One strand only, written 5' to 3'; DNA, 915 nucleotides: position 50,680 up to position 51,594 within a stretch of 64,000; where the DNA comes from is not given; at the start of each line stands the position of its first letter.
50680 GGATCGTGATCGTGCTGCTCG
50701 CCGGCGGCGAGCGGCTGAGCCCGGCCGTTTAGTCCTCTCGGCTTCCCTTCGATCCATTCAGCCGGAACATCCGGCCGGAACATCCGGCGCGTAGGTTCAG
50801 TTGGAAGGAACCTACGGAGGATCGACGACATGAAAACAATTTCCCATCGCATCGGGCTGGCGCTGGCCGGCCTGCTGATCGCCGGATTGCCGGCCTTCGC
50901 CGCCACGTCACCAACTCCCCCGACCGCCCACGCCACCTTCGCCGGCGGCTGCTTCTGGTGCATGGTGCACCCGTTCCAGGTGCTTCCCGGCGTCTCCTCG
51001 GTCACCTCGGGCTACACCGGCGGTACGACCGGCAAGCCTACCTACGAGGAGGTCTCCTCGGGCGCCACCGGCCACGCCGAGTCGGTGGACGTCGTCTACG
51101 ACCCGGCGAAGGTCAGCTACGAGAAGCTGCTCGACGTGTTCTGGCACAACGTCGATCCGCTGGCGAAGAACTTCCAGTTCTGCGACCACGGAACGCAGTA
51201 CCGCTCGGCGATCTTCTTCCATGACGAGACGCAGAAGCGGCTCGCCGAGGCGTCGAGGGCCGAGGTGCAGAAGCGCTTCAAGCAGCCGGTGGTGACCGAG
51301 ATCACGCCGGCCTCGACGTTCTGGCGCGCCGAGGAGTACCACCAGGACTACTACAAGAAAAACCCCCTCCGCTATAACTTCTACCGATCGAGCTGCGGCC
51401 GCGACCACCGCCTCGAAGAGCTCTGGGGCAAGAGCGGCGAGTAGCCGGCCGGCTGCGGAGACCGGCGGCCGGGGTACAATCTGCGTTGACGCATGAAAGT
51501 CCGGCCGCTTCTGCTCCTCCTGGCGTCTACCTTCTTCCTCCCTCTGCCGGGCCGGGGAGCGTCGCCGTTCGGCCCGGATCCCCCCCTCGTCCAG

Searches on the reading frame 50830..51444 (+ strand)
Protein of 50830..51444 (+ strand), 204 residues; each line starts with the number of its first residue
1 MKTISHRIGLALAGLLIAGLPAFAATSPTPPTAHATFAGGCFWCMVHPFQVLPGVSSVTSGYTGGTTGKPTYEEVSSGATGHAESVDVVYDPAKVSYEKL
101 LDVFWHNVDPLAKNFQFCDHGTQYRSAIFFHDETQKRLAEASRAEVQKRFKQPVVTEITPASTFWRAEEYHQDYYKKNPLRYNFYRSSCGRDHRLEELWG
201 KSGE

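Call 67: search_protein_families(library=pfam, proteins=[window:50830-51444:+], max_evalue=0.001)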
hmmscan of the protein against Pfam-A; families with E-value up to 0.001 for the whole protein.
window:50830-51444:+ (204 aa): 1 family
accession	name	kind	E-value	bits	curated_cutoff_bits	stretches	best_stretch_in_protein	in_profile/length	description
PF01625.27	PMSR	-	3.4e-65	219.4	23.7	1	35-183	2-152/153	Peptide methionine sulfoxide reductase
